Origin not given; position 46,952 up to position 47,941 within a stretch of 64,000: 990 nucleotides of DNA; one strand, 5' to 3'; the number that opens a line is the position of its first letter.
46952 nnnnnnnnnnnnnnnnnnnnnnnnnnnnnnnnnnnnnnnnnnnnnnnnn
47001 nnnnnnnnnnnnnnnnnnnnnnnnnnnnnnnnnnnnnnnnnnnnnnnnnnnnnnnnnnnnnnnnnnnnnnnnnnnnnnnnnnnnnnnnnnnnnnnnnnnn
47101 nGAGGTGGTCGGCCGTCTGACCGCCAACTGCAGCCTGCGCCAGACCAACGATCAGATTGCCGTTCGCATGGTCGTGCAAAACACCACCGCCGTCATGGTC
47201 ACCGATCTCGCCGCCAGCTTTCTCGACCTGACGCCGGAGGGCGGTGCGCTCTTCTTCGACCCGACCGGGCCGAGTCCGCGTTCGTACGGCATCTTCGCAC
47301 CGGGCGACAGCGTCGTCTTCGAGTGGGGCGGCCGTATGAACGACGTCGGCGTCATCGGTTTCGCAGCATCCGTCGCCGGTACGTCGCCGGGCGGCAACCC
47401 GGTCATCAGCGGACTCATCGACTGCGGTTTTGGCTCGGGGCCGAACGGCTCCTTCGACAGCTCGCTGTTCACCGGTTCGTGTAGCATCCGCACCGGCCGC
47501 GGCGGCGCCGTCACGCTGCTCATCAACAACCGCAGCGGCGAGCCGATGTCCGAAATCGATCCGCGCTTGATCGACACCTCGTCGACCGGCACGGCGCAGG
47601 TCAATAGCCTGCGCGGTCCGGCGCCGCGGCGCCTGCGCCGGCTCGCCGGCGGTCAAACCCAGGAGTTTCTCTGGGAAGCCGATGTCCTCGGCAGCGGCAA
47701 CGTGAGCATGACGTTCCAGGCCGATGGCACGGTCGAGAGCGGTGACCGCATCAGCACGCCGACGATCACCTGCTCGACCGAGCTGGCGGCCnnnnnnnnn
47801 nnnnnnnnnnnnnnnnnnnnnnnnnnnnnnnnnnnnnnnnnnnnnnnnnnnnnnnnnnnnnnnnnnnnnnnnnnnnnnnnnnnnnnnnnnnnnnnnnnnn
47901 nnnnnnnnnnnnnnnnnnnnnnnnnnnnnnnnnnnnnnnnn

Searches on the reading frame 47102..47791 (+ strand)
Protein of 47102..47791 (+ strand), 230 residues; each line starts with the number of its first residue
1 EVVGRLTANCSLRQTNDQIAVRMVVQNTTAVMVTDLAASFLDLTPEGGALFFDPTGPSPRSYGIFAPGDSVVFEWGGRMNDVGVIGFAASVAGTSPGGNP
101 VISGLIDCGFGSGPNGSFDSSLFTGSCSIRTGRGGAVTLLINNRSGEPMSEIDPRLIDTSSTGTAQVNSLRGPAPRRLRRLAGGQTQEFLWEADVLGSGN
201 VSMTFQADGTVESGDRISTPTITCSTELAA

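Call 55: predict_structure(alignment_id=A3)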
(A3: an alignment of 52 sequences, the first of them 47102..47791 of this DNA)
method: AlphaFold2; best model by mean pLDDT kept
length: 230 residues; sequences in the alignment: 52
mean_pLDDT: 92.8   pTM: 0.58
mean pLDDT of the five models: 92.8, 92.6, 92.3, 91.4, 90.7
residues with pLDDT >= 90: 183; 70-90: 34; 50-70: 13; < 50: 0
segments of 3 or more residues with pLDDT < 50: none
pLDDT, mean of each block of 10 residues (from residue 1): 84 92 97 97 78 87 96 93 87 96 95 74 97 98 94 98 97 98 97 98 98 91 94
secondary structure, 60 per line:
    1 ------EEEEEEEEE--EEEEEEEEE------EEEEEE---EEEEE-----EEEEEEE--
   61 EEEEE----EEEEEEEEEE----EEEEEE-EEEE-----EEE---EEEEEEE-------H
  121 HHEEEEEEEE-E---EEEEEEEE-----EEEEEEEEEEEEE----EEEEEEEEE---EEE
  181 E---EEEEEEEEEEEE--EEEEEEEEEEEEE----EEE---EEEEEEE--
elements in order: E7-15 E18-26 E33-38 E42-46 E52-58 E61-65 E70-79 E84-89 E91-94 E100-102 E106-112 E123-130 E136-143 E149-161 E166-174 E178-181 E185-196 E199-211 E216-218 E222-228

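Call 59: fold_search(model_id=the predicted structure, library=pdb)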
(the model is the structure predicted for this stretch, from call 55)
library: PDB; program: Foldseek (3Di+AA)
matches with E <= 10: 1571; with E <= 0.001: 106
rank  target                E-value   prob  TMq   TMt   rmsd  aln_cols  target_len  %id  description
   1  8oxw_A                3.8e-06  1.00  0.33  0.15   9.4       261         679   10  Transglutaminase 3 in complex with DH patient-derived Fab DH63-B02 (released 2023-10-18)
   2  1l9m_A                7.0e-06  1.00  0.33  0.16   9.1       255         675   11  Three-dimensional structure of the human transglutaminase 3 enzyme: binding of calcium ions change structure for activ (released 2002-05-29)
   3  3fcs_A                7.8e-06  1.00  0.26  0.11  13.9       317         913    9  Structure of complete ectodomain of integrin aIIBb3 (released 2009-01-20)
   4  9ijj_L                1.1e-05  1.00  0.30  0.30  11.3       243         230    9  In situ structure of the central apparatus in mouse sperm axoneme. (released 2025-06-04)
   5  8oxv_A                1.3e-05  1.00  0.32  0.15   9.5       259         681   10  Transglutaminase 3 zymogen in complex with DH patient-derived Fab DH63-B02 (released 2023-10-18)
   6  1nug_B                1.4e-05  1.00  0.33  0.16   9.3       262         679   10  Role of Calcium Ions in the Activation and Activity of the Transglutaminase 3 Enzyme (2 calciums, 1 Mg, inactive form) (released 2003-04-22)
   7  3fcs_C                1.6e-05  1.00  0.29  0.11  14.2       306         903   11  Structure of complete ectodomain of integrin aIIBb3 (released 2009-01-20)
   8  1l9m_B                1.8e-05  1.00  0.33  0.15   9.1       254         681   11  Three-dimensional structure of the human transglutaminase 3 enzyme: binding of calcium ions change structure for activ (released 2002-05-29)
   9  1l9n_A                2.0e-05  1.00  0.32  0.15   9.2       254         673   11  Three-dimensional structure of the human transglutaminase 3 enzyme: binding of calcium ions change structure for activ (released 2002-05-29)
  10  4kkp_A                2.8e-05  1.00  0.29  0.28  18.8       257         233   16  Crystal structure of Vibrio cholerae RbmA (crystal form 2) (released 2013-05-22)
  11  7nxd_A                2.8e-05  1.00  0.27  0.10  14.1       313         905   12  Cryo-EM structure of human integrin alpha5beta1 in the half-bent conformation (released 2021-08-25)
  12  7sqc_F1               3.1e-05  1.00  0.38  0.23   7.8       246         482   12  Ciliary C1 central pair apparatus isolated from Chlamydomonas reinhardtii (released 2022-04-13)
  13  2f68                  3.8e-05  0.98  0.23  0.19  24.1       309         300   10  Crystal structure of collagen adhesin (CNA) from S. aureus (released 2006-12-12)
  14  4tsh_B                4.0e-05  1.00  0.30  0.18  13.1       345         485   11  A Novel Protein Fold Forms an Intramolecular Lock to Stabilize the Tertiary Structure of Streptococcus mutans Adhesin  (released 2014-10-22)
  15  9iuj_A                4.4e-05  1.00  0.39  0.17  11.4       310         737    9  Integrin alpha-v beta-3 in complex with rhodostomin (released 2025-07-30)
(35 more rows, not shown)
